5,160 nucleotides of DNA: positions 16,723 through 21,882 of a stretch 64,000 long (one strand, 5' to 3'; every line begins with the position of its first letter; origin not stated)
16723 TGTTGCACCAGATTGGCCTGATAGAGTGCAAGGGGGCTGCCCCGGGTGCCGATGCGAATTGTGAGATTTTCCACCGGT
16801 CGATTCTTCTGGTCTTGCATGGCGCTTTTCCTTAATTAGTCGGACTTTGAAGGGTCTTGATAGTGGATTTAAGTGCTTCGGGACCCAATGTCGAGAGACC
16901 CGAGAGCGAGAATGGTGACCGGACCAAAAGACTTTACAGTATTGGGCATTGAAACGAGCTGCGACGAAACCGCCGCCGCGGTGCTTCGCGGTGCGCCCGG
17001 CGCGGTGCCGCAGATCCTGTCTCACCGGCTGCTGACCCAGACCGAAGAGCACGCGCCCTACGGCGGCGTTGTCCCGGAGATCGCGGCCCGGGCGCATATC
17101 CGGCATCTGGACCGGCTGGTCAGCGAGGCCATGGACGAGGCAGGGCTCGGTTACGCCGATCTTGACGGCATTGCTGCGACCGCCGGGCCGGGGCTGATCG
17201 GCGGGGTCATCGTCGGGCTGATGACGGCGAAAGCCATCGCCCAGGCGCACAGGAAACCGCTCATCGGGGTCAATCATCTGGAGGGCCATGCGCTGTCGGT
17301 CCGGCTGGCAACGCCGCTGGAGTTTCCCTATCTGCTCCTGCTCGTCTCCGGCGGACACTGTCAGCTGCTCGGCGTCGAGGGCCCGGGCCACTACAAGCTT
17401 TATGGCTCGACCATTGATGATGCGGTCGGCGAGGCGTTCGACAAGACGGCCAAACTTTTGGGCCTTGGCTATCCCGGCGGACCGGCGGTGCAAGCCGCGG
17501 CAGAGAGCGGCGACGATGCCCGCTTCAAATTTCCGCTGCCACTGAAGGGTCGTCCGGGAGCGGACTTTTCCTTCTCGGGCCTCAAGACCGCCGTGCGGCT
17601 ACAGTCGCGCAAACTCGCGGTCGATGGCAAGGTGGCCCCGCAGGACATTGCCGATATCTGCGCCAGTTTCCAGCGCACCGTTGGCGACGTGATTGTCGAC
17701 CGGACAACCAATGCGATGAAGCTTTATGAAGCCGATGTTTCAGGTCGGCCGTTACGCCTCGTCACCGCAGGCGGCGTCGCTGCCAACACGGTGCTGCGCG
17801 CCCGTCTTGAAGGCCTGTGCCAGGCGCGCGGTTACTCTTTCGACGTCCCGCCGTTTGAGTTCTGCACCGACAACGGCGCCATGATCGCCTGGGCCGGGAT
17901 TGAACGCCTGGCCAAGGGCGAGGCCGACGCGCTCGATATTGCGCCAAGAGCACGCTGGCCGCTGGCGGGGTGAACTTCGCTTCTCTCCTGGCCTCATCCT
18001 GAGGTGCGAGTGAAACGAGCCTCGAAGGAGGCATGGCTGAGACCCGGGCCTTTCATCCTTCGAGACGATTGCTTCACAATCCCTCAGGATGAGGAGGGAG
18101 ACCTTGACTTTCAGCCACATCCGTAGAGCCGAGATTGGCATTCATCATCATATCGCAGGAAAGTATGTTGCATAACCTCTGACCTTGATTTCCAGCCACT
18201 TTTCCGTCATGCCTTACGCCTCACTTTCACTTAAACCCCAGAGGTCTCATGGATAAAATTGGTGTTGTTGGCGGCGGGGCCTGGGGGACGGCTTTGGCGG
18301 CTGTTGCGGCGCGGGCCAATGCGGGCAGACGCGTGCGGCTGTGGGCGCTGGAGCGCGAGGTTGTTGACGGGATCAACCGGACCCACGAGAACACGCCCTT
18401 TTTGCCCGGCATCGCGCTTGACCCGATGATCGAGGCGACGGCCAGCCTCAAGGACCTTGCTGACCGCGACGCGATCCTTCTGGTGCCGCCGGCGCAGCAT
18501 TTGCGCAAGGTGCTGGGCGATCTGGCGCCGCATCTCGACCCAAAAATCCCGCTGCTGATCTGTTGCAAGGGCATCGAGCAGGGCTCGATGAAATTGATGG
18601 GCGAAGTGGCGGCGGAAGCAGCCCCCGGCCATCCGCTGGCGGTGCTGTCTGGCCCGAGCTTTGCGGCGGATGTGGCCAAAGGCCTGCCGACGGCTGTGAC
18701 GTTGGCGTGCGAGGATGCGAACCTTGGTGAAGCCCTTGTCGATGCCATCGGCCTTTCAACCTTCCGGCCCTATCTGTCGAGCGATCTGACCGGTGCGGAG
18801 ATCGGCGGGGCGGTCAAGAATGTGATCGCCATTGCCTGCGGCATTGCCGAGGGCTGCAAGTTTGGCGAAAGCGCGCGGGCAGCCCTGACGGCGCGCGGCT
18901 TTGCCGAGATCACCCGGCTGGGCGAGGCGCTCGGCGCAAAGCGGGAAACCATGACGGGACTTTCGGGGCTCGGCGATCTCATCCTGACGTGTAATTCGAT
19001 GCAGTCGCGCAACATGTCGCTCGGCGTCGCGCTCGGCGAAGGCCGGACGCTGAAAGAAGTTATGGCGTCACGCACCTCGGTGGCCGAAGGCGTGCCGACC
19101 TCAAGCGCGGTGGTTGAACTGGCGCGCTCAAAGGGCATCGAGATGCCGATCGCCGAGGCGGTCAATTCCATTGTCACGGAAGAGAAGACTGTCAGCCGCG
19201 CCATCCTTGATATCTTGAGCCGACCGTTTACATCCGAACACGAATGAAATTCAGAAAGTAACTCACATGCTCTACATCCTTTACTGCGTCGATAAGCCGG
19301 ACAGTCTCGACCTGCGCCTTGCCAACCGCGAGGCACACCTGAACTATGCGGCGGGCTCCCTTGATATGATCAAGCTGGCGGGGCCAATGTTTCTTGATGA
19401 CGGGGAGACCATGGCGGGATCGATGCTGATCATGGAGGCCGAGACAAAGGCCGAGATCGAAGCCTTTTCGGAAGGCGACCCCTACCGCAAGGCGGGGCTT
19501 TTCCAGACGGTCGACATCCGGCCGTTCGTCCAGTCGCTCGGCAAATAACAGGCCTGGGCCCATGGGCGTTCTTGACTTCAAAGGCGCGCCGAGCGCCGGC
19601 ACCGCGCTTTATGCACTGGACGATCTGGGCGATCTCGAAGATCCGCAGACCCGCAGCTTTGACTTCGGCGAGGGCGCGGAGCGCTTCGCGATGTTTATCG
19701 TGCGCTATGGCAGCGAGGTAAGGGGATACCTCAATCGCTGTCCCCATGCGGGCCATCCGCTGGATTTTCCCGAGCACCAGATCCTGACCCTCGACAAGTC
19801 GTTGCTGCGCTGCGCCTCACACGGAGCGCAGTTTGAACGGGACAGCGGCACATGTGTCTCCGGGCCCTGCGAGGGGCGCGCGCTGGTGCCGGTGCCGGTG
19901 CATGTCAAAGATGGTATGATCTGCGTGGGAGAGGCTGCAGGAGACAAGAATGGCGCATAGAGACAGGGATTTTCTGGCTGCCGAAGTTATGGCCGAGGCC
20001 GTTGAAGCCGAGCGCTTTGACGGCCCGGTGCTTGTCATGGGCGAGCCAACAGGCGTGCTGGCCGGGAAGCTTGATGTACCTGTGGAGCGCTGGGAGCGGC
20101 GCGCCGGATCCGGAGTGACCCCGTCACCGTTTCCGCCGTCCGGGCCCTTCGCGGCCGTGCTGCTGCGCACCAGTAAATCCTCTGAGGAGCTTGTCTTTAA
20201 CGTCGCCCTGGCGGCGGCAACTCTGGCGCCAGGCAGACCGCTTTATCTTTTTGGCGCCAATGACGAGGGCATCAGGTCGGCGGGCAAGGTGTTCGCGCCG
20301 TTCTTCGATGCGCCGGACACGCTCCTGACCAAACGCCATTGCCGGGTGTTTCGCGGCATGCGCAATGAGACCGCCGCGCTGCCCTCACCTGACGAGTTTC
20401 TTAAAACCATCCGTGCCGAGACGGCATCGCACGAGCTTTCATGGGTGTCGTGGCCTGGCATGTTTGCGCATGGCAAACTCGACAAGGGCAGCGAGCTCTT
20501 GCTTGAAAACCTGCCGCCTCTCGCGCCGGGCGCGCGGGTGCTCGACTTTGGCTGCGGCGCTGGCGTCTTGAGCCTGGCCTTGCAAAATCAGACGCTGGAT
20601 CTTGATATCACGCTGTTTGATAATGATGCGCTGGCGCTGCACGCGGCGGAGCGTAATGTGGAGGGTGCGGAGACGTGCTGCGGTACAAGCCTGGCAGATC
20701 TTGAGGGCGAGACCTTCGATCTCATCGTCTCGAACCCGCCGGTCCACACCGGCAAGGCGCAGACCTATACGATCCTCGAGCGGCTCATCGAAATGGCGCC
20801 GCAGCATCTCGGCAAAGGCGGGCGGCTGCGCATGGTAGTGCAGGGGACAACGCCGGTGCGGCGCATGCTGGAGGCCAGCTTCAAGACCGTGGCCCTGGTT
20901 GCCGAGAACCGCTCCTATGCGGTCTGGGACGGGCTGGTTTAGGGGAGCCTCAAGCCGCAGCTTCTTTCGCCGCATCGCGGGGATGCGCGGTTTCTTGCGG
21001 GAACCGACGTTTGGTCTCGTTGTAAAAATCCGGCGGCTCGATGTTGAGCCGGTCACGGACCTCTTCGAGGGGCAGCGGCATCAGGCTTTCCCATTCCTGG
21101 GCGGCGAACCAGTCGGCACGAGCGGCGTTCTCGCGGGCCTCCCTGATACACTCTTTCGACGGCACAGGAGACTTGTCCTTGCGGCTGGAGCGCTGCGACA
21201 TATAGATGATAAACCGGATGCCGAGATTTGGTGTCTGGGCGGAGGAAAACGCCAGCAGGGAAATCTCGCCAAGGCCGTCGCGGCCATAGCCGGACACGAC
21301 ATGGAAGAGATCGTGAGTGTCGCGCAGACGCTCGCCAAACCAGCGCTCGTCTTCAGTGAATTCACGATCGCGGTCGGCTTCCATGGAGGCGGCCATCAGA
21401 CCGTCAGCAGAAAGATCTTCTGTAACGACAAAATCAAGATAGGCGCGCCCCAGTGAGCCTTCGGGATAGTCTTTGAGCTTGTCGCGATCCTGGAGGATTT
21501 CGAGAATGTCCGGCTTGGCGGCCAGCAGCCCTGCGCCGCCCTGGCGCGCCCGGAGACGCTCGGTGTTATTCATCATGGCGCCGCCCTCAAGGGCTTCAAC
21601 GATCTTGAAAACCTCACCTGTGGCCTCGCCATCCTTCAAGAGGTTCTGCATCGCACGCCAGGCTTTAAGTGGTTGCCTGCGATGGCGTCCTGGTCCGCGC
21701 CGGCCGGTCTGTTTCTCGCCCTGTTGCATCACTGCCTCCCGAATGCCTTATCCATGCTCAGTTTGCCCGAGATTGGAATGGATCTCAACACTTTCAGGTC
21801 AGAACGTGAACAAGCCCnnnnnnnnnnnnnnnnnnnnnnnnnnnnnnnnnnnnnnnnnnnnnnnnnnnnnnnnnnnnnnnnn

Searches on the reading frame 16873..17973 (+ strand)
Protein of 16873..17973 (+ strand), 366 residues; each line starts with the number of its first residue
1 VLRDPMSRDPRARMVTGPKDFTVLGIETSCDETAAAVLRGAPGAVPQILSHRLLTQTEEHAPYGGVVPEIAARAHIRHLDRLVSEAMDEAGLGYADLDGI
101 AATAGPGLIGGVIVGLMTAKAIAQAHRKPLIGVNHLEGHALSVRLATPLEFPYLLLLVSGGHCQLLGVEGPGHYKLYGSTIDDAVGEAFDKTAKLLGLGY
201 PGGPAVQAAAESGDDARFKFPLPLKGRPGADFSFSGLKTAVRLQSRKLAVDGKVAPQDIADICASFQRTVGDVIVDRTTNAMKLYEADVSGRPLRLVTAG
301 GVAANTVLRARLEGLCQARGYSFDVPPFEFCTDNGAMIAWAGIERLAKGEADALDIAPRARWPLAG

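Call 50: search_protein_families(library=pfam, proteins=[window:16873-17973:+], max_evalue=0.001)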
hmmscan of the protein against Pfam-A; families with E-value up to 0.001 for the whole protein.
window:16873-17973:+ (366 aa): 2 families
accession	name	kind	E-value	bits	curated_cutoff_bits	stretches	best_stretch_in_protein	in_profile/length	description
PF00814.31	TsaD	-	7e-93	311.6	24.8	1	47-340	1-264/264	tRNA N6-adenosine threonylcarbamoyltransferase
PF02543.21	Carbam_trans_N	-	0.00039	20.4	24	0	230-313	246-321/346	Carbamoyltransferase N-terminus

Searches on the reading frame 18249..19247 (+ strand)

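Call 50: search_protein_families(library=pfam, proteins=[window:18249-19247:+], max_evalue=0.001)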
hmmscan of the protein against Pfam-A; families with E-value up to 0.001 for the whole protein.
window:18249-19247:+ (332 aa): 4 families
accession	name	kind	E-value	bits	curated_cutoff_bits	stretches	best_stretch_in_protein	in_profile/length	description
PF07479.19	NAD_Gly3P_dh_C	-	8.1e-51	172.4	25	1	179-319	1-141/142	NAD-dependent glycerol-3-phosphate dehydrogenase C-terminus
PF01210.29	NAD_Gly3P_dh_N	-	2.1e-43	148.5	23.1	1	3-158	1-156/158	NAD-dependent glycerol-3-phosphate dehydrogenase N-terminus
PF20618.3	GPD_NAD_C_bact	-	8.9e-20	71.5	27.6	1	239-305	1-66/66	Bacterial GPD, NAD-dependent C-terminal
PF02558.23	ApbA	-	0.00037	20.6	22.2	1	4-110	1-104/150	Ketopantoate reductase PanE/ApbA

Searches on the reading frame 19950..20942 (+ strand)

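Call 50: search_protein_families(library=pfam, proteins=[window:19950-20942:+], max_evalue=0.001)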
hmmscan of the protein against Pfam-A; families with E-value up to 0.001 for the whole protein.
window:19950-20942:+ (330 aa): 9 families
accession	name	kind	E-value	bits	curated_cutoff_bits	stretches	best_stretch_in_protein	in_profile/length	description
PF05175.20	MTS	-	1.3e-42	145.7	23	1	165-325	4-168/170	Methyltransferase small domain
PF08468.16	MTS_N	-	1.5e-11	45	27.3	1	65-152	69-156/158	Methyltransferase small domain N-terminal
PF13649.12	Methyltransf_25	-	2.1e-07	32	27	1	197-279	1-89/97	Methyltransferase domain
PF13489.12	Methyltransf_23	-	4e-07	30.3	27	1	182-299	11-120/164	Methyltransferase domain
PF06325.19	PrmA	-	1e-06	28.9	22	1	191-262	159-233/296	Ribosomal protein L11 methyltransferase (PrmA)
PF13847.12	Methyltransf_31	-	1.2e-06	28.7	27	1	193-283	3-97/145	Methyltransferase domain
PF08242.18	Methyltransf_12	-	2.6e-05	25.3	30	1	198-268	1-78/98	Methyltransferase domain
PF08241.18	Methyltransf_11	-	8.7e-05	23.5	21.2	1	198-267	1-72/95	Methyltransferase domain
PF07021.18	MetW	-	0.00074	19.6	21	0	192-284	12-103/193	Methionine biosynthesis protein MetW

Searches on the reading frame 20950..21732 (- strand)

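Call 50: search_protein_families(library=pfam, proteins=[window:20950-21732:-], max_evalue=0.001)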
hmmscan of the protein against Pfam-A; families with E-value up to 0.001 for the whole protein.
window:20950-21732:- (260 aa): 1 family
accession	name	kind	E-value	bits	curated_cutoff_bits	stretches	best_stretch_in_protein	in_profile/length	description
PF05019.18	Coq4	-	8.9e-19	68.1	22.9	1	43-234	35-220/221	Coenzyme Q (ubiquinone) biosynthesis protein Coq4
